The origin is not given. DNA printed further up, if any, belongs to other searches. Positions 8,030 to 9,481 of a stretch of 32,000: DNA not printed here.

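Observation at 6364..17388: Compact Ter/TelA-type stress or defence operon with a reduced 'nucleoside-like metabolite' module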

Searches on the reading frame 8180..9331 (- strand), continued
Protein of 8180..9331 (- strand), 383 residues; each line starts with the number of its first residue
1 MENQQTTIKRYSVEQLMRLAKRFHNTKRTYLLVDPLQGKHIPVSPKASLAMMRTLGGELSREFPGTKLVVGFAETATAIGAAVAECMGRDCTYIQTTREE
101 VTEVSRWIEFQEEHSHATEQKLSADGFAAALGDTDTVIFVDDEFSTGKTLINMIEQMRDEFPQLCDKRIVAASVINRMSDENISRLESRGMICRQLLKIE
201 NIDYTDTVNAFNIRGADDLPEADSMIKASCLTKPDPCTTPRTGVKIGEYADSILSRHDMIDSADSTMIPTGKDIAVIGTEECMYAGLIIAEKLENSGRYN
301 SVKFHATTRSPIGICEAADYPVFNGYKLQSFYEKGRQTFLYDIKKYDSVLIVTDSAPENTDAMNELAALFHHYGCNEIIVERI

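Call 31: find_encoding_contigs(protein=P0114, flank=10000, max_places=2)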
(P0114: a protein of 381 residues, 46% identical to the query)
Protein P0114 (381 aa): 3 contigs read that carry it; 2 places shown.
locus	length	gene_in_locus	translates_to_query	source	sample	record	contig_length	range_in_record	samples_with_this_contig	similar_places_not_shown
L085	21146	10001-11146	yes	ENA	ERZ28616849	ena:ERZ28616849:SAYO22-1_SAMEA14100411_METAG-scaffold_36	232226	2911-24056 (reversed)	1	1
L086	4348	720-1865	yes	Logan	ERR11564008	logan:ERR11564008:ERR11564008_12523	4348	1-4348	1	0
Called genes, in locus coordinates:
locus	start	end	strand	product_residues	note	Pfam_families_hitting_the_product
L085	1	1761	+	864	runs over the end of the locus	PF00690:Cation_ATPase_N, PF00122:E1-E2_ATPase, PF00702:Hydrolase, PF08282:Hydrolase_3 (faint), PF13246:Cation_ATPase, PF00689:Cation_ATPase_C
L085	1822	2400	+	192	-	PF02342:TerD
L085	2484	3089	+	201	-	PF02342:TerD (weak)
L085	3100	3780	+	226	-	PF01987:AIM24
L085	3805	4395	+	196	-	PF02342:TerD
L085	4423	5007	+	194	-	PF02342:TerD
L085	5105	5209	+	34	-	-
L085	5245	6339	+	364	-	PF04055:Radical_SAM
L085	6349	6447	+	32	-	-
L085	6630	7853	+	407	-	PF02342:TerD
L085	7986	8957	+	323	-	PF15617:C-C_Bond_Lyase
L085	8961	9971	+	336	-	PF15632:ATPgrasp_Ter, PF02786:CPSase_L_D2 (weak)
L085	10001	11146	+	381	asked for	PF15609:PRTase_2, PF12500:TRSP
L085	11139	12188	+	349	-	PF11202:StiP, PF15608:PELOTA_1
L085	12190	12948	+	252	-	PF05116:S6PP (faint), PF08282:Hydrolase_3 (weak)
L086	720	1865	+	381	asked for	PF15609:PRTase_2, PF12500:TRSP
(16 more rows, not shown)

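Call 37: search_protein_families(library=pfam, proteins=[L010:7876-8871:+, L010:8878-9918:+, L008:5948-6565:+, L007:6579-7262:+, L014:9404-9976:+, L033:137-1144:+, L008:12182-13663:+, L035:7608-8402:+, L007:639-2126:+, L049:8215-9507:-], max_evalue=0.001)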
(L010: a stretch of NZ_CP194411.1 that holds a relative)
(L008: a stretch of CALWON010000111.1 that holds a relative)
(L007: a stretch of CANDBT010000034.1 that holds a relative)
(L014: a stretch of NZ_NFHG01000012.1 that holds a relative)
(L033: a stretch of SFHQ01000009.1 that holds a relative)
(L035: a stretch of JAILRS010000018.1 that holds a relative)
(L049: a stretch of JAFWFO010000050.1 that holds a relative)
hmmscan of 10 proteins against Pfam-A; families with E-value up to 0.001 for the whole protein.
L010:7876-8871:+ (331 aa): 1 family
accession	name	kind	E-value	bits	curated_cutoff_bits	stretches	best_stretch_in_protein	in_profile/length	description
PF15617.12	C-C_Bond_Lyase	-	9.5e-105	350.7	28.4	1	11-326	2-320/320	C-C_Bond_Lyase of the TIM-Barrel fold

L010:8878-9918:+ (346 aa): 2 families
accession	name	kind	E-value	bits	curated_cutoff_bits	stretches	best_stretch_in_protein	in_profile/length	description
PF15632.11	ATPgrasp_Ter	-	2.2e-37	128.2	29.1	1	211-339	3-130/131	ATP-grasp in the biosynthetic pathway with Ter operon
PF21360.3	PylC-like_N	-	0.0003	21.3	27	1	41-105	31-94/96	PylC-like, N-terminal domain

L008:5948-6565:+ (205 aa): 1 family
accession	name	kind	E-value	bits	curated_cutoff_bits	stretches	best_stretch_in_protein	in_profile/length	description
PF02342.23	TerD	-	1.2e-09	38.4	25.3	1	5-136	1-123/187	TerD domain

L007:6579-7262:+ (227 aa): 1 family
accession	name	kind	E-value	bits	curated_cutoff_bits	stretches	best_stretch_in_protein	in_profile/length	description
PF01987.23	AIM24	-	6.3e-69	232.2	25.7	1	3-210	1-205/205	Mitochondrial biogenesis AIM24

L014:9404-9976:+ (190 aa): 1 family
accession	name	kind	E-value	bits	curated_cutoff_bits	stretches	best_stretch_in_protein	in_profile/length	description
PF01694.28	Rhomboid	-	4.9e-16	59.7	22.6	1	52-185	4-141/143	Rhomboid domain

L033:137-1144:+ (335 aa): 0 families

L008:12182-13663:+ (493 aa): 3 families
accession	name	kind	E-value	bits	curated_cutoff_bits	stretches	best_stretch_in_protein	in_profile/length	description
PF13365.12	Trypsin_2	-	1.5e-27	97.5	27.6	1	334-465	1-144/144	Trypsin-like peptidase domain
PF14266.11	YceG_bac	-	6e-12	46.1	25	1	114-200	108-194/250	YceG domain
PF00089.32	Trypsin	-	4.7e-06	27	20.6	1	333-476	26-205/220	Trypsin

L035:7608-8402:+ (264 aa): 1 family
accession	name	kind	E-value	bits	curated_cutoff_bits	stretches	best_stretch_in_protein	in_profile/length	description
PF04445.19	SAM_MT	-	9.9e-15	55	26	1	74-236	42-204/230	Putative SAM-dependent methyltransferase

L007:639-2126:+ (495 aa): 3 families
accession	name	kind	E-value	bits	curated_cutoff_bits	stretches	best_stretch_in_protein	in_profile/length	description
PF00069.31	Pkinase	-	1.7e-09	37.9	31.7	1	145-304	84-231/263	Protein kinase domain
PF06293.20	Kdo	-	9e-05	22.4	21.3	1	167-205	126-167/207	Lipopolysaccharide kinase (Kdo/WaaP) family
PF07714.23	PK_Tyr_Ser-Thr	-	0.00096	19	23.1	0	141-195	83-138/258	Protein tyrosine and serine/threonine kinase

L049:8215-9507:- (430 aa): 3 families
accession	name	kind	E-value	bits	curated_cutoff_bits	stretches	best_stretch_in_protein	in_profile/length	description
PF02518.31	HATPase_c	-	1.2e-28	100.2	26.4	1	316-426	2-109/111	Histidine kinase-, DNA gyrase B-, and HSP90-like ATPase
PF00512.31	HisKA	-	2.6e-16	59.8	26.9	1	204-269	2-65/66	His Kinase A (phospho-acceptor) domain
PF13589.12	HATPase_c_3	-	0.00018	22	25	1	327-399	10-82/137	Histidine kinase-, DNA gyrase B-, and HSP90-like ATPase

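Call 45: search_solved_structures(query=window:8180-9331:-, max_evalue=1)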
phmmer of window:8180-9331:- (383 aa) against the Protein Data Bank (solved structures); distinct sequences matched with E-value up to 1: 0.

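Call 70: search_protein_families(library=pfam, alignment_id=A4, max_evalue=0.0001)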
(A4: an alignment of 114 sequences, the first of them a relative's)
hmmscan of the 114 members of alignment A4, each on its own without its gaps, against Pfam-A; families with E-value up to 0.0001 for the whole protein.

A. member 1, L068:13051-15219:- (722 aa): 0 families

B. families by the number of members that match (of 114 scanned): 133 families (the first 25 are shown)
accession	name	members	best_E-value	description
PF06325.19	PrmA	2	4.7e-71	Ribosomal protein L11 methyltransferase (PrmA)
PF07228.17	SpoIIE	2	1.3e-49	Stage II sporulation protein E (SpoIIE)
PF13672.11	PP2C_2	2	4.3e-38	Protein phosphatase 2C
PF01966.28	HD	2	1.8e-20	HD domain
PF13649.12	Methyltransf_25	2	4.4e-20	Methyltransferase domain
PF13847.12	Methyltransf_31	2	6.9e-18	Methyltransferase domain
PF01381.28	HTH_3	2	1.8e-16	Helix-turn-helix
PF13489.12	Methyltransf_23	2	3.9e-15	Methyltransferase domain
PF00092.34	VWA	2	3.1e-14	von Willebrand factor type A domain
PF13560.12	HTH_31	2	3.4e-10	Helix-turn-helix domain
PF00583.31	Acetyltransf_1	2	6.6e-10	Acetyltransferase (GNAT) family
PF13519.12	VWA_2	2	4.7e-09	von Willebrand factor type A domain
PF08281.18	Sigma70_r4_2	2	7.7e-09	Sigma-70, region 4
PF05175.20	MTS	2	2.2e-06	Methyltransferase small domain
PF13412.12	HTH_24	2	2.1e-05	Winged helix-turn-helix DNA-binding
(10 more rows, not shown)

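Call 82: search_protein_families(library=phrogs, proteins=[window:8180-9331:-], max_evalue=0.00001)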
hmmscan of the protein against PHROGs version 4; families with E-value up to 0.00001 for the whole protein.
window:8180-9331:- (383 aa): 0 families
